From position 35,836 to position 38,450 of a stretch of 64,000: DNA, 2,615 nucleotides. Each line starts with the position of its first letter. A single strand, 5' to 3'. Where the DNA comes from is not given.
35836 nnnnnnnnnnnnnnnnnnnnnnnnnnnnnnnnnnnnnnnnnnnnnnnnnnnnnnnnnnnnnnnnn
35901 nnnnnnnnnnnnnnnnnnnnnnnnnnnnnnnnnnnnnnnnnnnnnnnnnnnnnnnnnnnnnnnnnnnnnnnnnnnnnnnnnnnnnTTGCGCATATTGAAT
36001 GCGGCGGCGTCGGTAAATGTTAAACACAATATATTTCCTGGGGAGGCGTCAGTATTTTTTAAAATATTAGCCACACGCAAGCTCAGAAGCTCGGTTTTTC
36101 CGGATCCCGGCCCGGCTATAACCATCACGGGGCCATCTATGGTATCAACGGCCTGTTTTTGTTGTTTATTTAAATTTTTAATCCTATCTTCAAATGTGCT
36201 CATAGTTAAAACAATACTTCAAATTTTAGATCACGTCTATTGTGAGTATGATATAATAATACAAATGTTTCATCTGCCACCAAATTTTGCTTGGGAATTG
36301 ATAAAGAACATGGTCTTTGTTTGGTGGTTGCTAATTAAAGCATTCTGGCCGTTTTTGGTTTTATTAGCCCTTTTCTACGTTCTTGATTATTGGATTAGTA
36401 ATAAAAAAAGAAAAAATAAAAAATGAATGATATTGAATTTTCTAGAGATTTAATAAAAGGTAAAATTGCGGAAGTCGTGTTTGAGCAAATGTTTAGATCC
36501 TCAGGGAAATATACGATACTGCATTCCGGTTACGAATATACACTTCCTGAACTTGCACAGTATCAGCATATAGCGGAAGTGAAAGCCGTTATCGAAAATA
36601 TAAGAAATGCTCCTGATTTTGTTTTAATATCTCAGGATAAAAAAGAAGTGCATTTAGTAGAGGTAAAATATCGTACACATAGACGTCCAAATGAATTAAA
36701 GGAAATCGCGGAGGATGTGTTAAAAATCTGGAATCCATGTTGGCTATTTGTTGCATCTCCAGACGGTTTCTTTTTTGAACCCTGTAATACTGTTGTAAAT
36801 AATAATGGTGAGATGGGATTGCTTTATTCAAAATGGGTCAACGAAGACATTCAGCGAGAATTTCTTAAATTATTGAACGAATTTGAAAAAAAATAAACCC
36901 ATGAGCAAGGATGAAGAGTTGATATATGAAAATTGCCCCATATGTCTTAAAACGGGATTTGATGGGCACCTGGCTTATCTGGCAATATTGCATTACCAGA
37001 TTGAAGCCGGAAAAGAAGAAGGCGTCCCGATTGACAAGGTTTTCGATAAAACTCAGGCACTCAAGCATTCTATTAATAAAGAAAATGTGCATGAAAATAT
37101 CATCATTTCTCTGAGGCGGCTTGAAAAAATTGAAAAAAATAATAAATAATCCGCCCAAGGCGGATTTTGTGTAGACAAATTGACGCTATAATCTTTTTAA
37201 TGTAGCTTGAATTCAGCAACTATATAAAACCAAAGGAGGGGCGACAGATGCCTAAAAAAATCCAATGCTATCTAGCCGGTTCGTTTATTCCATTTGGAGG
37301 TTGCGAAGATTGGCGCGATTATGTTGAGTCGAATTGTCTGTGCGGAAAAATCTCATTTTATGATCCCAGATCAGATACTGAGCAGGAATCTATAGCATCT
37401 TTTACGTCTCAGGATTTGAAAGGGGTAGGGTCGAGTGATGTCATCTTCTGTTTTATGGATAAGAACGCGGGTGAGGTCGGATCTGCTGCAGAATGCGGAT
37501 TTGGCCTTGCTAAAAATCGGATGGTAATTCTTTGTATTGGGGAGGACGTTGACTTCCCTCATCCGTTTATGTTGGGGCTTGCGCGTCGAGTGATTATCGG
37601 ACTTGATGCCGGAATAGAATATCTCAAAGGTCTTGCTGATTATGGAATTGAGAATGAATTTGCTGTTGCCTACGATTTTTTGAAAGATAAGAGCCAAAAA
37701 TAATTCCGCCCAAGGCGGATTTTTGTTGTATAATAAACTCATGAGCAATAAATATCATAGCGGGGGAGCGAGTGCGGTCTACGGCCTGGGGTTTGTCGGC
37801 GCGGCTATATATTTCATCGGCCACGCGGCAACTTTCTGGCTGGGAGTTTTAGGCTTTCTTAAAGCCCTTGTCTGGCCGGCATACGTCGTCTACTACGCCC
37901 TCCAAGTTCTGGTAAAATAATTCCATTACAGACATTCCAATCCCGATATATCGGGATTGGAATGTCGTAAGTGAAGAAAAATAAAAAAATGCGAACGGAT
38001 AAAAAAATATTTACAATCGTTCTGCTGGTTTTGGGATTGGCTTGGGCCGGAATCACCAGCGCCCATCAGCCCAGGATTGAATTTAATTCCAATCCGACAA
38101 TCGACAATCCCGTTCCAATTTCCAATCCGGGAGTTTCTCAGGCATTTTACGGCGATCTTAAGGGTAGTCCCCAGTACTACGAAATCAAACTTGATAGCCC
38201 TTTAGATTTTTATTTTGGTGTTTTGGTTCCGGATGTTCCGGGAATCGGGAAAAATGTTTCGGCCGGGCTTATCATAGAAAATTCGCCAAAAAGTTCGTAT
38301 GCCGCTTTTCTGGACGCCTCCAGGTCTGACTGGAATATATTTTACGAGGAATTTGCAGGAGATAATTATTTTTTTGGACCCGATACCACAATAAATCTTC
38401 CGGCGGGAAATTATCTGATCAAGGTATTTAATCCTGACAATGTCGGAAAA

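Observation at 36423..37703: YraN-like PD-(D/E)XK mini-nuclease and NDT/Rcl-fold protein with duplicated terminators at the island edge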

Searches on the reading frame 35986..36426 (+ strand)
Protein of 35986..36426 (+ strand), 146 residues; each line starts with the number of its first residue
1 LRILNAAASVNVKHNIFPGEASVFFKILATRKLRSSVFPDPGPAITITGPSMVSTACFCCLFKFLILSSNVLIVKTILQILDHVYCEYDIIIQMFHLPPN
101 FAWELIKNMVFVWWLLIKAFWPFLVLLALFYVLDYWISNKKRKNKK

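Call 5: search_protein_families(library=pfam, proteins=[window:35986-36426:+], max_evalue=1)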
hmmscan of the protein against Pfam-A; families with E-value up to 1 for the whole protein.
window:35986-36426:+ (146 aa): 1 family
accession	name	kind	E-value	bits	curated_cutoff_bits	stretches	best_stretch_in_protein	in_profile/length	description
PF03371.20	PRP38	-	0.067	13.5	22.4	1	48-86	54-92/173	PRP38 family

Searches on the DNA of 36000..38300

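Call 84: search_rna_families(source=window, start=36000, end=38300, threshold=evalue, max_evalue=1)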
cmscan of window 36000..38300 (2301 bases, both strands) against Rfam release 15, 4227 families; matches with E-value up to 1: 8.
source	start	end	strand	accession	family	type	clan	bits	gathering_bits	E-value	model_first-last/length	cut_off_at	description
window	36859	36945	+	RF00026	U6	Gene; snRNA; splicing;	CL00009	24.4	44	0.003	1-105/105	no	U6 spliceosomal RNA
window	37919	37970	+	RF04346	Plastid-ccsA-ndhD-1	Cis-reg;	CL00154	24.3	48.5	0.062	1-57/57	no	Plastid-ccsA-ndhD-1 3UTR RNA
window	37919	37980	+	RF04112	MIR5512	Gene; miRNA;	-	23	139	0.33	1-132/132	no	MIR5512 microRNA precursor family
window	37933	37964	-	RF04346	Plastid-ccsA-ndhD-1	Cis-reg;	CL00154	22.4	48.5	0.2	15-46/57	no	Plastid-ccsA-ndhD-1 3UTR RNA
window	37077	37170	+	RF04178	BTnc005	Gene; sRNA;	-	21.7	174.8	0.04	1-205/205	no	Bacteroides sRNA BTnc005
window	37148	37201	-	RF03055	RAGATH-30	Gene; sRNA;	-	21.7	59.5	0.38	1-59/59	no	RAGATH-30 RNA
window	37913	38043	+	RF02320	TtnuHACA13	Gene; snRNA; snoRNA; HACA-box;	-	21.5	100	0.99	1-134/134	no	Tetrahymena snoRNA TtnuHACA13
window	37930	37967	-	RF03585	mir-3938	Gene; miRNA;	-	21.4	94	0.36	1-88/88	no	mir-3938 microRNA precursor family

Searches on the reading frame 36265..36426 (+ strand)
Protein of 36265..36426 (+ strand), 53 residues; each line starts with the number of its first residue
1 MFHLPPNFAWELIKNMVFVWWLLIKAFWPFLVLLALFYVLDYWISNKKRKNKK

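Call 23: search_protein_families(library=phrogs, proteins=[window:36265-36426:+], max_evalue=0.01)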
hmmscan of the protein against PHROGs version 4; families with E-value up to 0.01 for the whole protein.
window:36265-36426:+ (53 aa): 0 families

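Call 24: search_protein_families(library=ncbifam, proteins=[window:36265-36426:+], max_evalue=0.01)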
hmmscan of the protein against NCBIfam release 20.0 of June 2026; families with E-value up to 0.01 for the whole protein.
window:36265-36426:+ (53 aa): 0 families
